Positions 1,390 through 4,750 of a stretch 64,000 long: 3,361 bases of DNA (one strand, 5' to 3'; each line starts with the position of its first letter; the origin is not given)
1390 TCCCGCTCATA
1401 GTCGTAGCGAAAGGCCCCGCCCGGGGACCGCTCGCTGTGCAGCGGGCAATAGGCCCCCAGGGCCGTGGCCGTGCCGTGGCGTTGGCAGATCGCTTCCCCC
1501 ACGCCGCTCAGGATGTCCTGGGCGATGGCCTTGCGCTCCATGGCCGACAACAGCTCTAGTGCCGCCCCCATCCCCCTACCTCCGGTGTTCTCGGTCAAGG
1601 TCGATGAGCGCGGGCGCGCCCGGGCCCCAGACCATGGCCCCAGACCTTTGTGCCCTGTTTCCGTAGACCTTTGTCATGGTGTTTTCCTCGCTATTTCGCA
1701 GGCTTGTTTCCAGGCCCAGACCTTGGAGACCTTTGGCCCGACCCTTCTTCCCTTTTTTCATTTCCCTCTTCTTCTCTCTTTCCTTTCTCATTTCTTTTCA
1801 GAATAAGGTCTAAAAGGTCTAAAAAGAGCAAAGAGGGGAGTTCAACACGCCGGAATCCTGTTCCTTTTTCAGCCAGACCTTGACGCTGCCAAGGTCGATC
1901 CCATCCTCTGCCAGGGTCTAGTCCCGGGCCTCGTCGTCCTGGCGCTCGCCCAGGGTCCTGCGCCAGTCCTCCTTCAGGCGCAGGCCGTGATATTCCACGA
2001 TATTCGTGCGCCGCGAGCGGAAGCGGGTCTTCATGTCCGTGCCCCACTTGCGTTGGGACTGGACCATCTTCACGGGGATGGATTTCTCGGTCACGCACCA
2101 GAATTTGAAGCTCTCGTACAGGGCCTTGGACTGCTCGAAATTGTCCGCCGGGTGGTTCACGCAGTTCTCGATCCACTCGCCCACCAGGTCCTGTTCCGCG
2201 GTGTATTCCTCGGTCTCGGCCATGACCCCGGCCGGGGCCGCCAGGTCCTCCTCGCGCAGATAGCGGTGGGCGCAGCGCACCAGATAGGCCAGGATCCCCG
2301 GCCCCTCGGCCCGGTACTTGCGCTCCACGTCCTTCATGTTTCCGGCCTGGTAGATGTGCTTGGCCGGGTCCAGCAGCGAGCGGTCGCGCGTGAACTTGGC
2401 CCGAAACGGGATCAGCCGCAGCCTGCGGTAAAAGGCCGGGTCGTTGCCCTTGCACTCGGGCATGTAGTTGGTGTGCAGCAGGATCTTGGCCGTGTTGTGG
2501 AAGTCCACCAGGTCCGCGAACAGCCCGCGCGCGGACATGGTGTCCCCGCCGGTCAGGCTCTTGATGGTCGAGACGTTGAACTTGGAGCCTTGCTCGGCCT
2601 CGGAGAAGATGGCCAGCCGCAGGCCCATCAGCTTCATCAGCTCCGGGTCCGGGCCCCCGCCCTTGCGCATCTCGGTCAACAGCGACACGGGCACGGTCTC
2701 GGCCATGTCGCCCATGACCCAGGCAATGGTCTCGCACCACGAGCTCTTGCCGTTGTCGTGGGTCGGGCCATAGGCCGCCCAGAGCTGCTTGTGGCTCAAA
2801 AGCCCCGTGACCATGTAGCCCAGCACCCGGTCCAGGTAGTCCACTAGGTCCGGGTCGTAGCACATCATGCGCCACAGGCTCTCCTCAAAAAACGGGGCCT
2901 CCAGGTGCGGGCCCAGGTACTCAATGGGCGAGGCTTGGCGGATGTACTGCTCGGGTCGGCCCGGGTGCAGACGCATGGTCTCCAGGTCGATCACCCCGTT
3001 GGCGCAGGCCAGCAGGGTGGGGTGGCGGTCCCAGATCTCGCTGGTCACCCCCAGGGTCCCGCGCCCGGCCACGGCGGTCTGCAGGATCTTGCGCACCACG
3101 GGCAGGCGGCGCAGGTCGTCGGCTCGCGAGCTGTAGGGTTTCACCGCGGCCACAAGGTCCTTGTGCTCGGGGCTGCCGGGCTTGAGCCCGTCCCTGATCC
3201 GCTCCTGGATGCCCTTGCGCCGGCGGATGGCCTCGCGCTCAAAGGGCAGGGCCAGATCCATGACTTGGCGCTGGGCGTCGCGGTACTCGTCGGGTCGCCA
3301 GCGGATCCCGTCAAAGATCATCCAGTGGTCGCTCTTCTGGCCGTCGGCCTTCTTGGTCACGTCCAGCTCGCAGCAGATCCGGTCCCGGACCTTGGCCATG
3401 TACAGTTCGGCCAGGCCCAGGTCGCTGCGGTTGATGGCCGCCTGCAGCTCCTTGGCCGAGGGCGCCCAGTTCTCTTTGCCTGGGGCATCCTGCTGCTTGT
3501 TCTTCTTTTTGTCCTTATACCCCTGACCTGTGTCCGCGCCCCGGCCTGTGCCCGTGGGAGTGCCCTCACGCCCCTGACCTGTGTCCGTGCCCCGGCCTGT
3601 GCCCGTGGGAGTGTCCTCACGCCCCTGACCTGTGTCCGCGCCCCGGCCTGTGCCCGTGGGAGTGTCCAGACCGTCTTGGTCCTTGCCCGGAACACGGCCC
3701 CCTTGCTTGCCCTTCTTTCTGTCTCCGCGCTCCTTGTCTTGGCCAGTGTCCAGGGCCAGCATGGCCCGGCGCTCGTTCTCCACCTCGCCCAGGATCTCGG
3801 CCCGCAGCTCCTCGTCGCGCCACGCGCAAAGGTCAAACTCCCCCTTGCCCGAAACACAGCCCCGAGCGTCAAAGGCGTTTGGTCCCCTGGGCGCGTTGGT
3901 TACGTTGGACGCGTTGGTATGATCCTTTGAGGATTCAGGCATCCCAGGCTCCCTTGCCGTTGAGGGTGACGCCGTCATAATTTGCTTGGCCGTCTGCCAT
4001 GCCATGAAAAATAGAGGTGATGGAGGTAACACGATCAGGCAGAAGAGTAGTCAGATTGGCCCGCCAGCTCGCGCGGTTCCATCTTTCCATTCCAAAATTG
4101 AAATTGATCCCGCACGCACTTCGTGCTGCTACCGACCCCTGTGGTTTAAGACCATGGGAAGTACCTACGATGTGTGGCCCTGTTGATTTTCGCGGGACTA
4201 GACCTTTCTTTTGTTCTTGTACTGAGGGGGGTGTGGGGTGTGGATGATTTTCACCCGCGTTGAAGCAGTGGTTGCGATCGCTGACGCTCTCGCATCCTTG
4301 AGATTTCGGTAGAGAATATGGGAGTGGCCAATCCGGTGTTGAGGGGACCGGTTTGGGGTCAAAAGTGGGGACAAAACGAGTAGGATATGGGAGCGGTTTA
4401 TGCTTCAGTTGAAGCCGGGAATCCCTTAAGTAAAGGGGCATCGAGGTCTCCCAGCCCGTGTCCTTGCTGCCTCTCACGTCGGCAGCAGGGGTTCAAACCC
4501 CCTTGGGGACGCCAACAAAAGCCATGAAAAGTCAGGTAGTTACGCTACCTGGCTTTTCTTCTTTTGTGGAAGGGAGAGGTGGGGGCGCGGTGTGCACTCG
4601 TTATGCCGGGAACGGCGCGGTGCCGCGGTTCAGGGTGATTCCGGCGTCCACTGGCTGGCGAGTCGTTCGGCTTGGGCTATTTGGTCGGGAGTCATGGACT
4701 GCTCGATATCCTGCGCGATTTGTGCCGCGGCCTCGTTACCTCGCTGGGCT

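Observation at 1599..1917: Iteron array and CT-rich tract between primase and helicase genes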

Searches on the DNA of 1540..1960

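Call 61: search_rna_families(source=window, start=1540, end=1960, threshold=evalue, max_evalue=10)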
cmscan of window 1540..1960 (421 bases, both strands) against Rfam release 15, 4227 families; matches with E-value up to 10: 8.
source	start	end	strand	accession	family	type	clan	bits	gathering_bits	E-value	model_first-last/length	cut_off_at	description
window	1768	1844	-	RF03794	MIR5298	Gene; miRNA;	-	19.6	70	1.6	1-80/80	no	MIR5298 microRNA precursor family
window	1768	1843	+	RF00705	mir-202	Gene; miRNA;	-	17.9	51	0.2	1-76/76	no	mir-202 microRNA precursor family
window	1771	1840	+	RF02266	XIST_intron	Gene; lncRNA;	-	15.7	70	5.3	1-68/68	no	XIST 3' intron conserved motif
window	1765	1836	-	RF00153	SNORD62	Gene; snRNA; snoRNA; CD-box;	CL00068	15.6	39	4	1-86/86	no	Small nucleolar RNA SNORD62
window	1721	1868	-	RF00516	ylbH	Cis-reg; leader;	-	15.3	50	0.67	1-122/122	no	ylbH leader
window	1598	1666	+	RF01151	snoU82P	Gene; snRNA; snoRNA; CD-box;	-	11.1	42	2.4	1-55/55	no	Small nucleolar RNA U82P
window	1721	1960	+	RF02042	HOTTIP_3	Gene; lncRNA;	-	10.6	50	0.22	1-236/353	3'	HOXA transcript at the distal tip, conserved region 3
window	1647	1855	+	RF02041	HOTTIP_2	Gene; lncRNA;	-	4.3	80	7.8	1-374/374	no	HOXA transcript at the distal tip, conserved region 2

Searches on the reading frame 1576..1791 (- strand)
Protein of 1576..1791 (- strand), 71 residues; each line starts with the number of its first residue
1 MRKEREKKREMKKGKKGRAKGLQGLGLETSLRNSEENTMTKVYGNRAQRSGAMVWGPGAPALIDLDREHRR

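Call 9: search_protein_families(library=pfam, proteins=[window:1576-1791:-], max_evalue=0.01)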
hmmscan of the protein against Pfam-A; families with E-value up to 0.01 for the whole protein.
window:1576-1791:- (71 aa): 0 families

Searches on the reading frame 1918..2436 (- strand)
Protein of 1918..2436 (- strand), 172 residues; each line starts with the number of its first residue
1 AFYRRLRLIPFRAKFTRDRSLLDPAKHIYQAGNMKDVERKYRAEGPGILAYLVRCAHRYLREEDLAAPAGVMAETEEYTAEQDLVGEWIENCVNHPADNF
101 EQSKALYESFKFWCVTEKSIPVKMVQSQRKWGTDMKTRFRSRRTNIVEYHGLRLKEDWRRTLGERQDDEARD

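Call 42: predict_structure(alignment_id=A2)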
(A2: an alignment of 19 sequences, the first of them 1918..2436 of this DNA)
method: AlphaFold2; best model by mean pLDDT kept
length: 172 residues; sequences in the alignment: 19
mean_pLDDT: 91.2   pTM: 0.70
mean pLDDT of the five models: 91.2, 84.3, 84.1, 83.7, 81.4
residues with pLDDT >= 90: 116; 70-90: 53; 50-70: 3; < 50: 0
segments of 3 or more residues with pLDDT < 50: none
pLDDT, mean of each block of 10 residues (from residue 1): 75 92 95 93 94 88 83 87 94 95 97 96 96 96 95 95 84 69
secondary structure, 60 per line:
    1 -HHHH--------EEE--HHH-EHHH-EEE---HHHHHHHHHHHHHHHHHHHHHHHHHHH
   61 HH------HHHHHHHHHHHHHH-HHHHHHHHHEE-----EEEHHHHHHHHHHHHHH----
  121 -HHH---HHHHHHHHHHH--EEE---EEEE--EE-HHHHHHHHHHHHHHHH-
elements in order: H2-5 E14-16 E28-30 H34-62 H69-82 H84-92 E100-102 H103-116 H128-138 E141-143 E147-150 H156-171

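Call 44: fold_search(model_id=the predicted structure, library=pdb)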
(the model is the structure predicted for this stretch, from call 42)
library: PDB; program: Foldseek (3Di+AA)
matches with E <= 10: 106; with E <= 0.001: 1
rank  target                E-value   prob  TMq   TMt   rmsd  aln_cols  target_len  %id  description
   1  8iqh_K                7.3e-04  1.00  0.42  0.13   6.5       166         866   14  Structure of Full-Length AsfvPrimPol in Apo-Form (released 2023-07-26)
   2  8wvz_E                1.1e-03  1.00  0.55  0.14   5.1       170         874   15  Structure of ADP-Form AsfvPrimPol Hexamer (released 2024-10-30)
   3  8iqh_C                1.2e-03  1.00  0.41  0.12   6.5       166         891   14  Structure of Full-Length AsfvPrimPol in Apo-Form (released 2023-07-26)
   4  8iqh_D                1.6e-03  1.00  0.41  0.12   6.5       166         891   16  Structure of Full-Length AsfvPrimPol in Apo-Form (released 2023-07-26)
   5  8iqi_A                1.7e-03  1.00  0.39  0.12   6.8       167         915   16  Structure of Full-Length AsfvPrimPol in Complex-Form (released 2023-07-26)
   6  8iqi_B                2.6e-03  1.00  0.54  0.13   5.2       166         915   16  Structure of Full-Length AsfvPrimPol in Complex-Form (released 2023-07-26)
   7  8iqh_B                2.8e-03  1.00  0.41  0.12   6.5       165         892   14  Structure of Full-Length AsfvPrimPol in Apo-Form (released 2023-07-26)
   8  9ivf_F                4.4e-03  1.00  0.56  0.19   5.1       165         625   14  Structure of Full-Length AsfvPrimPol with polyT DNA (released 2025-12-24)
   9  8iqi_C                6.4e-03  1.00  0.57  0.14   4.6       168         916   15  Structure of Full-Length AsfvPrimPol in Complex-Form (released 2023-07-26)
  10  8iqh_A                7.8e-03  0.99  0.41  0.13   6.6       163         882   15  Structure of Full-Length AsfvPrimPol in Apo-Form (released 2023-07-26)
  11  8iqi_F                9.4e-03  0.99  0.44  0.12   6.1       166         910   16  Structure of Full-Length AsfvPrimPol in Complex-Form (released 2023-07-26)
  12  8iqh_F                1.0e-02  1.00  0.43  0.13   6.5       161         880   13  Structure of Full-Length AsfvPrimPol in Apo-Form (released 2023-07-26)
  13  8zjr_M                1.1e-02  1.00  0.35  0.66   3.0        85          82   20  Structure of nucleosome-bound RFX5 complex (released 2025-08-13)
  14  8ww6_E                1.1e-02  1.00  0.56  0.19   5.2       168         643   15  Structure of ATP-rs-Form AsfvPrimPol Hexamer (released 2025-04-30)
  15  1dp7_P                1.3e-02  1.00  0.32  0.66   2.6        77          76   17  COCRYSTAL STRUCTURE OF RFX-DBD IN COMPLEX WITH ITS COGNATE X-BOX BINDING SITE (released 2000-03-06)
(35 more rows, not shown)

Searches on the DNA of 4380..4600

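Call 60: search_rna_families(source=window, start=4380, end=4600, threshold=evalue, max_evalue=10, show_alignments=2)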
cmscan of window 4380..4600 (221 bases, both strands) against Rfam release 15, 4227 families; matches with E-value up to 10: 8.
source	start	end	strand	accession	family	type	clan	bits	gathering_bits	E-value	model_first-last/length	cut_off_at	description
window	4513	4571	+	RF04107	mir-5391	Gene; miRNA;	-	25.9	99.3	0.0013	1-68/68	no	mir-5391 microRNA precursor family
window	4460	4510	+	RF01684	mascRNA-menRNA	Gene;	-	19.6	42.5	0.094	1-56/56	no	MALAT1-associated small cytoplasmic RNA/MEN beta RNA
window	4519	4566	+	RF00832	mir-71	Gene; miRNA;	-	17.7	50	0.27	1-73/73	no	mir-71 microRNA precursor family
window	4520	4570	+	RF00264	SNORA64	Gene; snRNA; snoRNA; HACA-box;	CL00041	14.5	35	0.77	9-59/133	no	Small nucleolar RNA SNORA64/SNORA10 family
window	4462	4496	+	RF01556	TB9Cs3H2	Gene; snRNA; snoRNA; HACA-box;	-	11.9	50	8.6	15-52/63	no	Trypanosomatid snoRNA TB9Cs3H2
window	4526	4573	+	RF02996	int-alpA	Gene; sRNA;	-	11.8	35.8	5.8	1-71/71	no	int-alpA RNA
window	4461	4503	-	RF04351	Plastid-psbl-rps4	Cis-reg;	-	11.8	68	8.6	9-49/53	no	Plastid-psbl-rps4 3UTR RNA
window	4451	4523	+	RF00233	Tymo_tRNA-like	Cis-reg;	-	10.7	40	6.2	1-84/84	no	Tymovirus/Pomovirus/Furovirus tRNA-like 3' UTR element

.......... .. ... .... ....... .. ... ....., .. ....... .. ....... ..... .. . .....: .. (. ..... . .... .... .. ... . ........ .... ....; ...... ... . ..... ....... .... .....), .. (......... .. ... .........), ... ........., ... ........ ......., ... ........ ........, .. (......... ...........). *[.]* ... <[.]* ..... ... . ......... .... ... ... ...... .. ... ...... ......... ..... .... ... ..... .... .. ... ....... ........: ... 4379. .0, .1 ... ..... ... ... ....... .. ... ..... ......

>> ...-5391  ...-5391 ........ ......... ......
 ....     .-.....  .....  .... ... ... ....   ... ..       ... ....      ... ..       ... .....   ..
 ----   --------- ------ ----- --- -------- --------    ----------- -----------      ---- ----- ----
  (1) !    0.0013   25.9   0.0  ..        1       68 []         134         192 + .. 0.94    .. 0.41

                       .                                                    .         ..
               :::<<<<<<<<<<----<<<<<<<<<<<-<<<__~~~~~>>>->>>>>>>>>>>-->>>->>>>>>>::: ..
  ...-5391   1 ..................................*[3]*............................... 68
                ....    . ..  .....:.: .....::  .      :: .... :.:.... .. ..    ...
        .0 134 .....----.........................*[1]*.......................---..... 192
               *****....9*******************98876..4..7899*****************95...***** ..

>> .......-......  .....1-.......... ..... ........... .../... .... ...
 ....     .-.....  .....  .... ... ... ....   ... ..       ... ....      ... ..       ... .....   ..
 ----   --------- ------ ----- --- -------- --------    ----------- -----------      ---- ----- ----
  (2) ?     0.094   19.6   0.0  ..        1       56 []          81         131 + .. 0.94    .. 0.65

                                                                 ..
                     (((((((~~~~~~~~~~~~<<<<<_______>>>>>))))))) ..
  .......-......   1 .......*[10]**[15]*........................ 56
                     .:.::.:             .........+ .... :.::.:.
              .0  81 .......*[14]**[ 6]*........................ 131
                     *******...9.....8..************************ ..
